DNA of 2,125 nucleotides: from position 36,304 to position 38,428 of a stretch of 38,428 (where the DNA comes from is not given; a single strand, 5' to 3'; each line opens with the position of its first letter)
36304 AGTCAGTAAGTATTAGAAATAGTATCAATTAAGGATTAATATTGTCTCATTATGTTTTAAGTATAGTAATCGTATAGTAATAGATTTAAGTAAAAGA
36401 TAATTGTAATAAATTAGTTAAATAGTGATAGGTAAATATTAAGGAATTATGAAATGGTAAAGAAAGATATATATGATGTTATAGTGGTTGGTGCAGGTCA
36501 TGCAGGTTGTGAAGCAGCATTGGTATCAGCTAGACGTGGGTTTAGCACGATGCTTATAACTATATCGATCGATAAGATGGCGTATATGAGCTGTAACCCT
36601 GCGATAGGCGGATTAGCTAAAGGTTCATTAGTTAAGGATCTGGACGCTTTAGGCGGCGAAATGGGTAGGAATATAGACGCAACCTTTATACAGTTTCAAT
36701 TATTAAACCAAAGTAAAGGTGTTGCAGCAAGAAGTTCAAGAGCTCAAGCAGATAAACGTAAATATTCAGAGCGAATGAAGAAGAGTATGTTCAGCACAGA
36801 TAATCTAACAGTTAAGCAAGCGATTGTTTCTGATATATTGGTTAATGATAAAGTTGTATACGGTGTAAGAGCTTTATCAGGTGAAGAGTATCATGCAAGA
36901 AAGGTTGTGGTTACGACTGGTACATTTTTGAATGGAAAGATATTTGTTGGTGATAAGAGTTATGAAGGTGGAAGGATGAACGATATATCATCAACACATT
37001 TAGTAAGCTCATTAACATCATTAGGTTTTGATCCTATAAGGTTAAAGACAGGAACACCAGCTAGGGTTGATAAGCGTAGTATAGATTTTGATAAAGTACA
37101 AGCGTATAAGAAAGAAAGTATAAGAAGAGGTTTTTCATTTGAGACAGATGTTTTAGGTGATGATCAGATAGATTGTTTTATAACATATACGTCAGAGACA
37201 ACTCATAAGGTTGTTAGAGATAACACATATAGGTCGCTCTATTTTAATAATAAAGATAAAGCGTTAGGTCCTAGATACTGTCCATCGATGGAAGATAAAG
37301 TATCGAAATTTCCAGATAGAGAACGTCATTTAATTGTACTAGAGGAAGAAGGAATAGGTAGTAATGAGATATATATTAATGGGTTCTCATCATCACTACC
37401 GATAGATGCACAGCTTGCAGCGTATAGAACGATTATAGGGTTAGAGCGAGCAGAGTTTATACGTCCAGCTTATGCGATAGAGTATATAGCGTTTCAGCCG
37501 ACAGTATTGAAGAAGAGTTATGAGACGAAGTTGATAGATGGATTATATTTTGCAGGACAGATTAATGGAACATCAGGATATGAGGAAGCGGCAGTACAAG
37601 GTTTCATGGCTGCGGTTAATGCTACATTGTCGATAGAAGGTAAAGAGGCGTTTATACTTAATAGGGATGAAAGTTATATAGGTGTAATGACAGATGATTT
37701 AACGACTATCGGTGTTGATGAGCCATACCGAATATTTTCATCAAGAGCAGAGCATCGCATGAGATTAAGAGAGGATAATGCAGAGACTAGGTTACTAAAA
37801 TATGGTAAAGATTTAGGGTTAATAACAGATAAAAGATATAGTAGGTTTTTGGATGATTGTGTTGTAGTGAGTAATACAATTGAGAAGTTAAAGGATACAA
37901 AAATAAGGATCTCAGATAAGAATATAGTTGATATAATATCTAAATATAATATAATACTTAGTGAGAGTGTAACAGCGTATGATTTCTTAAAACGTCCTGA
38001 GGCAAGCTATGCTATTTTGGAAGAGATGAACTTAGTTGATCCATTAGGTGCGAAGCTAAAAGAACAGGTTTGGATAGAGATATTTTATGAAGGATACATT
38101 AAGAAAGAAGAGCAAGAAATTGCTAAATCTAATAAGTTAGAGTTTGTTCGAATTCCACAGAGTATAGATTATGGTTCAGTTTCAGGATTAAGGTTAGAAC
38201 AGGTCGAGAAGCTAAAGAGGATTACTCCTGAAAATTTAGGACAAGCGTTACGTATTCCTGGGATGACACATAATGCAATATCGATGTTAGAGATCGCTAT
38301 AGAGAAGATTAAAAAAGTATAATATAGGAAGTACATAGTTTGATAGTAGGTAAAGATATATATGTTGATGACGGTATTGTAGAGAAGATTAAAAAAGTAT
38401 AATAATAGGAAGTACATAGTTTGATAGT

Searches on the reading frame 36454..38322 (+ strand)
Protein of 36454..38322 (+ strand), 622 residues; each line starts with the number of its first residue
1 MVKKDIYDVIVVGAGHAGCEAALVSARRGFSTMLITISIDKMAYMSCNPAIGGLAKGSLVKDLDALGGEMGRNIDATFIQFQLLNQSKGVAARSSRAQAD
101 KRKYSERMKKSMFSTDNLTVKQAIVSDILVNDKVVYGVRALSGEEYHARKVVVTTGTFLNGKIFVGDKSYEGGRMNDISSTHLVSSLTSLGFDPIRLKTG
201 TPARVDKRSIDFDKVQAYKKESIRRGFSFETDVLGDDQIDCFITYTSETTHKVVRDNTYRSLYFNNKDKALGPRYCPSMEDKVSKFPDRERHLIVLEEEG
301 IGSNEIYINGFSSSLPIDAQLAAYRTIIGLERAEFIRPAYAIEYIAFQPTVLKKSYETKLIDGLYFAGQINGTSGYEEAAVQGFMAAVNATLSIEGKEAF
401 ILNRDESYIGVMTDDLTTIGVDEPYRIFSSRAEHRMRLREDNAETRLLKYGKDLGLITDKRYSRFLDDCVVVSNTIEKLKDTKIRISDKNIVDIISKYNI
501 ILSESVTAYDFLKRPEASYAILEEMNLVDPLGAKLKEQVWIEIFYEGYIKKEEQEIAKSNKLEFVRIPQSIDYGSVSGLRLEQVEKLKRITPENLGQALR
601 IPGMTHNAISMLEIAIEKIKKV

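Call 4: search_protein_families(library=ncbifam, proteins=[window:36454-38322:+])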
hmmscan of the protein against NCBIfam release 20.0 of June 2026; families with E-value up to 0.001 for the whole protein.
window:36454-38322:+ (622 aa): 15 families
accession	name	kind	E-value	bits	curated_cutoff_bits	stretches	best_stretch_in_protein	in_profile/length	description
TIGR00136.1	mnmG_gidA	equivalog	4.9e-227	755.1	524.85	1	7-618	1-614/616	tRNA uridine-5-carboxymethylaminomethyl(34) synthesis enzyme MnmG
NF003739.0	PRK05335.1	equivalog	2.2e-20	72.8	262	1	296-417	266-387/441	methylenetetrahydrofolate--tRNA-(uracil(54)-C(5))-methyltransferase (FADH(2)-oxidizing) TrmFO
TIGR00137.1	gid_trmFO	equivalog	1.7e-15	56.8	428.65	1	306-418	273-385/433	FADH(2)-oxidizing methylenetetrahydrofolate--tRNA-(uracil(54)-C(5))-methyltransferase TrmFO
TIGR02032.1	GG-red-SF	subfamily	3.7e-08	33.4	158.8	1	7-156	1-146/297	geranylgeranyl reductase family protein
TIGR03140.1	AhpF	equivalog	4.7e-06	25.4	502.9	1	3-36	209-242/515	alkyl hydroperoxide reductase subunit F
TIGR01292.1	TRX_reduct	equivalog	2.5e-05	23.2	343.45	0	7-36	1-30/300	thioredoxin-disulfide reductase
NF005882.1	PRK07843.1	equivalog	9.6e-05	21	788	1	7-36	2-31/547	3-oxosteroid 1-dehydrogenase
NF053717.1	VnlPnlRedVprA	equivalog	0.00012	21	600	1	2-35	2-35/481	vinyl phenol reductase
NF005691.0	PRK07494.1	equivalog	0.00014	20.6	459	1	2-39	4-41/404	UbiH/UbiF family hydroxylase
NF009477.0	PRK12843.1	equivalog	0.00014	20.4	758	1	4-35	14-45/578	FAD-dependent oxidoreductase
NF003725.0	PRK05329.2-4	equivalog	0.00019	20.5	345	1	7-42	9-43/429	glycerol-3-phosphate dehydrogenase subunit GlpB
NF007542.0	PRK10157.1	subfamily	0.00037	19.3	610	1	4-35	3-34/428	FAD-dependent oxidoreductase FixC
TIGR04542.1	GMC_mycofac_2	equivalog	0.00038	19.6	400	0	93-165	161-233/425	mycofactocin system GMC family oxidoreductase MftG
NF041160.1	DGGPL_Thplmales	equivalog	0.00052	19.1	780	0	6-47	3-44/396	digeranylgeranylglycerophospholipid reductase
TIGR01377.1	soxA_mon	subfamily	0.00054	18.8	479.65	0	7-35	1-29/381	amino oxidase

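Call 8: find_encoding_contigs(protein=window:36454-38322:+, flank=10000, max_places=6)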
Protein window:36454-38322:+ (622 aa): 11 contigs read that carry it; 6 places shown.
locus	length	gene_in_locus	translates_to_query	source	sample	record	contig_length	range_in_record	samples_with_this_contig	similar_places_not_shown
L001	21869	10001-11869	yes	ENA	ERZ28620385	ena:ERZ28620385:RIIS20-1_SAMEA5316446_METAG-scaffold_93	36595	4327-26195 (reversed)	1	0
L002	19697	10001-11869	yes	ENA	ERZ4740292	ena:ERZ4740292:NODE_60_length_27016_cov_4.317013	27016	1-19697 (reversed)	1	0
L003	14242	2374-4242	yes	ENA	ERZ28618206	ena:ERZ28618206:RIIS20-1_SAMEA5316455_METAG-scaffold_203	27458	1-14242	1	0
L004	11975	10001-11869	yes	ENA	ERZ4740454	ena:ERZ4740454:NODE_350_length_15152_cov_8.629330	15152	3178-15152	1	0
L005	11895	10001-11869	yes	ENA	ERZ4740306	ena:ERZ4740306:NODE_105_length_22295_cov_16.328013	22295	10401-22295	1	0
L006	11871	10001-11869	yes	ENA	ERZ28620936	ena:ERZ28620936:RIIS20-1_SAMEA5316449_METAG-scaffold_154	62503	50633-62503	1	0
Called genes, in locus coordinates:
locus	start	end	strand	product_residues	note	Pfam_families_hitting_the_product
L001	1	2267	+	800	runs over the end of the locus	PF02518:HATPase_c, PF00204:DNA_gyraseB, PF01751:Toprim, PF00986:DNA_gyraseB_C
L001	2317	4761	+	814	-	PF00521:DNA_topoisoIV, PF03989:DNA_gyraseA_C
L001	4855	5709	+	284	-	PF00763:THF_DHG_CYH, PF02882:THF_DHG_CYH_C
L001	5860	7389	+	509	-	PF10396:TrmE_N, PF12631:MnmE_helical, PF00071:Ras (weak), PF01926:MMR_HSR1, PF02421:FeoB_N (weak)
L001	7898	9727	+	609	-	PF01134:GIDA, PF12831:FAD_oxidored (weak), PF21680:GIDA_C_1st, PF13932:SAM_GIDA_C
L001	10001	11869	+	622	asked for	PF00890:FAD_binding_2 (faint), PF01134:GIDA, PF07992:Pyr_redox_2 (weak), PF21680:GIDA_C_1st, PF13932:SAM_GIDA_C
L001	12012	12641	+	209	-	PF02527:GidB, PF05175:MTS (faint), PF13847:Methyltransf_31 (weak)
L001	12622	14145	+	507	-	-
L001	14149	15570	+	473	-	PF01464:SLT, PF01476:LysM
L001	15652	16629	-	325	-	PF01075:Glyco_transf_9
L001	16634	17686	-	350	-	PF01075:Glyco_transf_9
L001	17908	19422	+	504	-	PF00009:GTP_EFTU (faint), PF02421:FeoB_N (faint), PF13167:GTP-bdg_N, PF16360:GTP-bdg_M, PF00350:Dynamin_N (faint), PF01926:MMR_HSR1, PF02492:cobW (faint)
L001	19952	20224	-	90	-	-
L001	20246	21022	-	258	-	-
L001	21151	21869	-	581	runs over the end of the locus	-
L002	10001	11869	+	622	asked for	PF00890:FAD_binding_2 (faint), PF01134:GIDA, PF07992:Pyr_redox_2 (weak), PF21680:GIDA_C_1st, PF13932:SAM_GIDA_C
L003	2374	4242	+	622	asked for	PF00890:FAD_binding_2 (faint), PF01134:GIDA, PF07992:Pyr_redox_2 (weak), PF21680:GIDA_C_1st, PF13932:SAM_GIDA_C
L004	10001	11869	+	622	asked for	PF00890:FAD_binding_2 (faint), PF01134:GIDA, PF07992:Pyr_redox_2 (weak), PF21680:GIDA_C_1st, PF13932:SAM_GIDA_C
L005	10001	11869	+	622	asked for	PF00890:FAD_binding_2 (faint), PF01134:GIDA, PF07992:Pyr_redox_2 (weak), PF21680:GIDA_C_1st, PF13932:SAM_GIDA_C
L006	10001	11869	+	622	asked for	PF00890:FAD_binding_2 (faint), PF01134:GIDA, PF07992:Pyr_redox_2 (weak), PF21680:GIDA_C_1st, PF13932:SAM_GIDA_C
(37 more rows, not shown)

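Call 51: search_protein_families(library=pfam, proteins=[L001:12622-14145:+], max_evalue=1)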
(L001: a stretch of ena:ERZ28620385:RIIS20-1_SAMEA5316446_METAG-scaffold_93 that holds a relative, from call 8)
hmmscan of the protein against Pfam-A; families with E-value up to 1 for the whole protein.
L001:12622-14145:+ (507 aa): 1 family
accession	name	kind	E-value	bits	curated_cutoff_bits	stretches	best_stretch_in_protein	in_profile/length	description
PF14122.12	YokU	-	0.25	11.8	27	0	270-303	46-79/87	YokU-like protein, putative antitoxin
